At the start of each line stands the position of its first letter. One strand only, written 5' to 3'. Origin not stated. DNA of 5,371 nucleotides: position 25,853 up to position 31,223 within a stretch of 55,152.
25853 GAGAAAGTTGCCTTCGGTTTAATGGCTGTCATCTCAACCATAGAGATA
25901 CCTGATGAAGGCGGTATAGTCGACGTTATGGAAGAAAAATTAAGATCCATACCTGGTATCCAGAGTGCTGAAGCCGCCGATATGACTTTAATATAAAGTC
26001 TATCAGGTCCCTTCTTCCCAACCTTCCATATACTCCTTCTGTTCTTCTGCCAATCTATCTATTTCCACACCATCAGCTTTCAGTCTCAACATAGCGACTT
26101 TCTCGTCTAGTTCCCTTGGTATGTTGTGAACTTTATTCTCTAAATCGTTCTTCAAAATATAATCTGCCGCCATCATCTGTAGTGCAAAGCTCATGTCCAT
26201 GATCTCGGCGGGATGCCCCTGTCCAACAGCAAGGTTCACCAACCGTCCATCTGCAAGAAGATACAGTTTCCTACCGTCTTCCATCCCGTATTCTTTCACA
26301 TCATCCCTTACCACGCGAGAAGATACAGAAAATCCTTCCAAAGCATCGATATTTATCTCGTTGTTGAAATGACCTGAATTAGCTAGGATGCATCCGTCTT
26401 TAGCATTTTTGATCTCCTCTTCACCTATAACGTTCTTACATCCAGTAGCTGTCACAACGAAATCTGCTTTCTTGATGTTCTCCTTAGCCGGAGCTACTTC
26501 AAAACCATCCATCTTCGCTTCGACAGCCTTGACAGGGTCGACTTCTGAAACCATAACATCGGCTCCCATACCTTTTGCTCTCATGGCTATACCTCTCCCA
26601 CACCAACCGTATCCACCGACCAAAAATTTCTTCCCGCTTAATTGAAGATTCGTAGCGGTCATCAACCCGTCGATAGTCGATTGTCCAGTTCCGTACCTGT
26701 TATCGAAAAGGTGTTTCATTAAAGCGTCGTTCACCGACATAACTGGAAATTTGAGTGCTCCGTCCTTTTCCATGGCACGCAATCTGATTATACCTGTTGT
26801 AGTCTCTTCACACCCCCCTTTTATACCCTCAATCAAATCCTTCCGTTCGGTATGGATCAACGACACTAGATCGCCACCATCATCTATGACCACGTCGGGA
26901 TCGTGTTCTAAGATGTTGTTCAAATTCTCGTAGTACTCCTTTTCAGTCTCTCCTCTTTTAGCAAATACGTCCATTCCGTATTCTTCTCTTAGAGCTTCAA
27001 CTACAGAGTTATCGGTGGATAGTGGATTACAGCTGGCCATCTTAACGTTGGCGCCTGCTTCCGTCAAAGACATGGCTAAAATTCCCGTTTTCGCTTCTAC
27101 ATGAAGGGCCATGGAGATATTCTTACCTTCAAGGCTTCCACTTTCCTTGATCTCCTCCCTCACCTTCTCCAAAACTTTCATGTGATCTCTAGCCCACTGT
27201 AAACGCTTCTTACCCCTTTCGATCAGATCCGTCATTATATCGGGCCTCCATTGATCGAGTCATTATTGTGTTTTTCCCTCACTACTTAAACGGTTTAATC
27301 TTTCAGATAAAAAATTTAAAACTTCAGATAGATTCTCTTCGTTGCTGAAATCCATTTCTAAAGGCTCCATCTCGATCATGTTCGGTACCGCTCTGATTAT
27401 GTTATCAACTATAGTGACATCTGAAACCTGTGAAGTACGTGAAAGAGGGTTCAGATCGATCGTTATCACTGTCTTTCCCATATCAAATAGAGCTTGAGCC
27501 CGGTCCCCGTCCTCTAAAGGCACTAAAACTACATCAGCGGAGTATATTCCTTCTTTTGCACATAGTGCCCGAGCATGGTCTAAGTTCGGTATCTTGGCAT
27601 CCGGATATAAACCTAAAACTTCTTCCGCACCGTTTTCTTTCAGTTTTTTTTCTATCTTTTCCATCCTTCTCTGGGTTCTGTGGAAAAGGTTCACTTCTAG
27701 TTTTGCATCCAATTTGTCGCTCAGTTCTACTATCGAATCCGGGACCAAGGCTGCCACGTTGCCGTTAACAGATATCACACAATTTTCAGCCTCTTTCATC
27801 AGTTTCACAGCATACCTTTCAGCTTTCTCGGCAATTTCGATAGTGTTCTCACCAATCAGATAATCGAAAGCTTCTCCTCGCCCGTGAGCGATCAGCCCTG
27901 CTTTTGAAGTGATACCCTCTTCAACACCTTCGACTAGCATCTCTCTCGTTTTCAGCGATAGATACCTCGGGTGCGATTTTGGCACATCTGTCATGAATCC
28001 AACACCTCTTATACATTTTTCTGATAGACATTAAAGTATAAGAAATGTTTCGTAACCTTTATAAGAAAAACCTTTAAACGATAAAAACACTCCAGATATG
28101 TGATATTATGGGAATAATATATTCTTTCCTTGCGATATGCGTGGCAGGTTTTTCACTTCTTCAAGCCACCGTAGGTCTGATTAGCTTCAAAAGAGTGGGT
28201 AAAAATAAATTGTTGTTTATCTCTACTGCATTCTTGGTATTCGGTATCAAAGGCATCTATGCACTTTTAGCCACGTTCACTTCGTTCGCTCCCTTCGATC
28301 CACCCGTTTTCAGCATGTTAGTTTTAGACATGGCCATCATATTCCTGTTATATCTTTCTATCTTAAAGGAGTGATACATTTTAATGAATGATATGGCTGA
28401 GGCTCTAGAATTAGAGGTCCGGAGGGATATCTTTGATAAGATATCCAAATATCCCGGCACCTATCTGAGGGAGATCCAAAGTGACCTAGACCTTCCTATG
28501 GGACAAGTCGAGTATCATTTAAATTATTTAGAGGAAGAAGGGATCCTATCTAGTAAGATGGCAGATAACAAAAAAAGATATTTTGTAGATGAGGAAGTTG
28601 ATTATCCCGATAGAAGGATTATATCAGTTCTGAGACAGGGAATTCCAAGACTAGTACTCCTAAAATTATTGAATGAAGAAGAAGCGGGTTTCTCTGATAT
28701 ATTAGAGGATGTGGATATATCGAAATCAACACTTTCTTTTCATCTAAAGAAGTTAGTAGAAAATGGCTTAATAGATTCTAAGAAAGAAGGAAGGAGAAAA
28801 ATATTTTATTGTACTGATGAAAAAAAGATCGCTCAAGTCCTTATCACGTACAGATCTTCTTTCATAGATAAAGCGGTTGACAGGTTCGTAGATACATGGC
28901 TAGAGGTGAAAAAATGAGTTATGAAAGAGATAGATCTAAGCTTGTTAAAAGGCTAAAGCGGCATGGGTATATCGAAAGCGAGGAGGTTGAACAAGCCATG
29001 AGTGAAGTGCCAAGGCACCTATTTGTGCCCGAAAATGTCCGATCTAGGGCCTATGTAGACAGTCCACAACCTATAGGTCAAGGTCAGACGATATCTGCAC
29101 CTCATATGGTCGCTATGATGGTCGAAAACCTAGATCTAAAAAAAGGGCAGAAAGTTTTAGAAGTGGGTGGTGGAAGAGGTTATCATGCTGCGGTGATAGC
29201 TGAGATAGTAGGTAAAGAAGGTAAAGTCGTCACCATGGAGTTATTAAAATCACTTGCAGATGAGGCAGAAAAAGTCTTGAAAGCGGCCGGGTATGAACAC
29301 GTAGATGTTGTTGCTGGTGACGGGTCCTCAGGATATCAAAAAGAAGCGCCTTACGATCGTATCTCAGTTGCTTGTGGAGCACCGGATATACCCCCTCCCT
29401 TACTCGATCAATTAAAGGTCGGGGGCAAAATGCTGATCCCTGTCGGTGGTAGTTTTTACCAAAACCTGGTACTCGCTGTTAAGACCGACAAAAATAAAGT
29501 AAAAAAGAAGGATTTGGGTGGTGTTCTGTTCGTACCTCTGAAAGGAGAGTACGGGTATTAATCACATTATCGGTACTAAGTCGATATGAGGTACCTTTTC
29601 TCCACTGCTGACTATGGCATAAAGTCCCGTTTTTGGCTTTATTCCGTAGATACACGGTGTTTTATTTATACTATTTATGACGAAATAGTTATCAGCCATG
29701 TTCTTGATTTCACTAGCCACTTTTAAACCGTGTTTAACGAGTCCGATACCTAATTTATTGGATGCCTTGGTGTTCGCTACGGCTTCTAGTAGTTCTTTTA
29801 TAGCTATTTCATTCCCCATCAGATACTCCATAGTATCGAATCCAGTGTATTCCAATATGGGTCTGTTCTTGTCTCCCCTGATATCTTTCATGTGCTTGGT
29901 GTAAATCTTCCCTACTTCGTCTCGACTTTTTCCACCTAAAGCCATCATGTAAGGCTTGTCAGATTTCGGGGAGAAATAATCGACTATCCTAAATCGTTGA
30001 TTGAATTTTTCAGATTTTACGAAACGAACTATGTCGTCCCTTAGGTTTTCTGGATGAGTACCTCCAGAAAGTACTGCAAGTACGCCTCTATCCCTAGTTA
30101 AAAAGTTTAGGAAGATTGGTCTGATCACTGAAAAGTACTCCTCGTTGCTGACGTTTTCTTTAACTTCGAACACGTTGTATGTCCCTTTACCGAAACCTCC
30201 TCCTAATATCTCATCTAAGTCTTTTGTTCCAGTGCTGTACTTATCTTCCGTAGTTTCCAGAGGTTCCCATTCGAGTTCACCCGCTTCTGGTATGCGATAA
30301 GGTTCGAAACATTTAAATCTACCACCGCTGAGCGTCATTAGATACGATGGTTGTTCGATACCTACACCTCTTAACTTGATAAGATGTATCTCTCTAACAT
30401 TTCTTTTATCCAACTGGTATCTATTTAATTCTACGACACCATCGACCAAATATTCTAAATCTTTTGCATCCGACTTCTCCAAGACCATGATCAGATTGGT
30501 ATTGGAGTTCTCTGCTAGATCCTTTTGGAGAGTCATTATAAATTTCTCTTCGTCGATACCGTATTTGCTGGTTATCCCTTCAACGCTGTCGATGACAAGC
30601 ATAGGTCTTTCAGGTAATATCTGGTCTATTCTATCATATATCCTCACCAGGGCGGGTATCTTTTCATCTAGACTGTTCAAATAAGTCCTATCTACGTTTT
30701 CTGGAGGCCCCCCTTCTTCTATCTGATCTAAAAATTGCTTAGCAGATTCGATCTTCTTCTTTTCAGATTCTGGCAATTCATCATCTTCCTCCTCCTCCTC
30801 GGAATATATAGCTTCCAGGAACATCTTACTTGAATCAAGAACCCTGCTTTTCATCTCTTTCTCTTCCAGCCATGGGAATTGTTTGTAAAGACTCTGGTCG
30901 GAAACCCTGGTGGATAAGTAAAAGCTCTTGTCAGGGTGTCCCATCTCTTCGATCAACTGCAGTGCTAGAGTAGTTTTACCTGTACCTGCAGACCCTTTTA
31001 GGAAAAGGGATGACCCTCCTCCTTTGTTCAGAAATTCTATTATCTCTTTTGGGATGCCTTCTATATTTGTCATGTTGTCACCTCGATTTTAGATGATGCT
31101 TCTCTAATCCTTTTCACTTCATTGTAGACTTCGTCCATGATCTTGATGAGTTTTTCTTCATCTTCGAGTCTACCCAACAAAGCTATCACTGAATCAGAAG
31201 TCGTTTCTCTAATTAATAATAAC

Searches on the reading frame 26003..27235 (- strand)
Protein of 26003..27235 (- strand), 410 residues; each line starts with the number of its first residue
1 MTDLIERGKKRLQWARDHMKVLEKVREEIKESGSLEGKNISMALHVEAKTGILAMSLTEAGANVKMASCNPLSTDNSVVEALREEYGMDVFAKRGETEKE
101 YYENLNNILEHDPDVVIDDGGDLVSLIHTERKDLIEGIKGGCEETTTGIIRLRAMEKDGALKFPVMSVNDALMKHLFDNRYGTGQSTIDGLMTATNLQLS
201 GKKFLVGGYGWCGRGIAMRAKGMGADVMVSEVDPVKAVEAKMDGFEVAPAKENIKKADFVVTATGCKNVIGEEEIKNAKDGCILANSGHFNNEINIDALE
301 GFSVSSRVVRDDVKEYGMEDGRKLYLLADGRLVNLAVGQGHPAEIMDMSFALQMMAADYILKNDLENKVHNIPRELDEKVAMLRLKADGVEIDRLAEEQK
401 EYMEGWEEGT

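Call 84: search_protein_families(library=pfam, proteins=[window:26003-27235:-], max_evalue=0.0001)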
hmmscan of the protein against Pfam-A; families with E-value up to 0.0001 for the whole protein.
window:26003-27235:- (410 aa): 4 families
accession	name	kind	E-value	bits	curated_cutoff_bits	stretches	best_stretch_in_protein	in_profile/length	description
PF05221.23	AdoHcyase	-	4.7e-56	190.6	25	2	5-130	10-139/299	S-adenosyl-L-homocysteine hydrolase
PF00670.27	AdoHcyase_NAD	-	5.8e-48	163.5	27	1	179-338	1-160/162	S-adenosyl-L-homocysteine hydrolase, NAD binding domain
PF02826.25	2-Hacid_dh_C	-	1.9e-09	37.6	25.1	1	194-288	29-127/178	D-isomer specific 2-hydroxyacid dehydrogenase, NAD binding domain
PF07991.19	KARI_N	-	1.3e-06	28.5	20.6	1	199-291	2-98/165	Acetohydroxy acid isomeroreductase, NADPH-binding domain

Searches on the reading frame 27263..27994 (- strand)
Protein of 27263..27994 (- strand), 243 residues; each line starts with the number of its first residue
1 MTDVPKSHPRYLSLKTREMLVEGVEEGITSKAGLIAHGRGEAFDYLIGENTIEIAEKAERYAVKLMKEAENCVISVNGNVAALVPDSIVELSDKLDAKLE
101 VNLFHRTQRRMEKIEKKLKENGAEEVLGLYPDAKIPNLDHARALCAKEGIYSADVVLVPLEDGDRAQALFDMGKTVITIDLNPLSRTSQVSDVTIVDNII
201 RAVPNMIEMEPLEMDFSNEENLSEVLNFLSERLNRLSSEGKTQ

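Call 84: search_protein_families(library=pfam, proteins=[window:27263-27994:-], max_evalue=0.0001)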
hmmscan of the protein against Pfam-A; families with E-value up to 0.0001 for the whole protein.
window:27263-27994:- (243 aa): 1 family
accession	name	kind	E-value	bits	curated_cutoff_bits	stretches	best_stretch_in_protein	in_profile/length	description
PF02006.22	PPS_PS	-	1.1e-70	237.2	26.4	1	68-230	3-164/176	Phosphopantothenate/pantothenate synthetase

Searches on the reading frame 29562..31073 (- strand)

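Call 83: search_protein_families(library=pfam, proteins=[window:29562-31073:-], max_evalue=0.0001)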
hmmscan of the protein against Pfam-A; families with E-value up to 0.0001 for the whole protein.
window:29562-31073:- (503 aa): 4 families
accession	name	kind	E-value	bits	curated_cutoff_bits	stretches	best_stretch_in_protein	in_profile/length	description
PF07088.17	GvpD_P-loop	-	1.5e-16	61.3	24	1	13-222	3-178/189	GvpD gas vesicle protein, P-loop domain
PF06745.19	ATPase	-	3.1e-11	43.5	26.6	1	20-248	19-219/231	KaiC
PF20440.3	GvpD_bR2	-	1.6e-10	41.4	27.9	1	269-354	2-86/254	GvpD basic region 2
PF01637.24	ATPase_2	-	2.3e-05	24.8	33.2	0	9-107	9-79/225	ATPase domain predominantly from Archaea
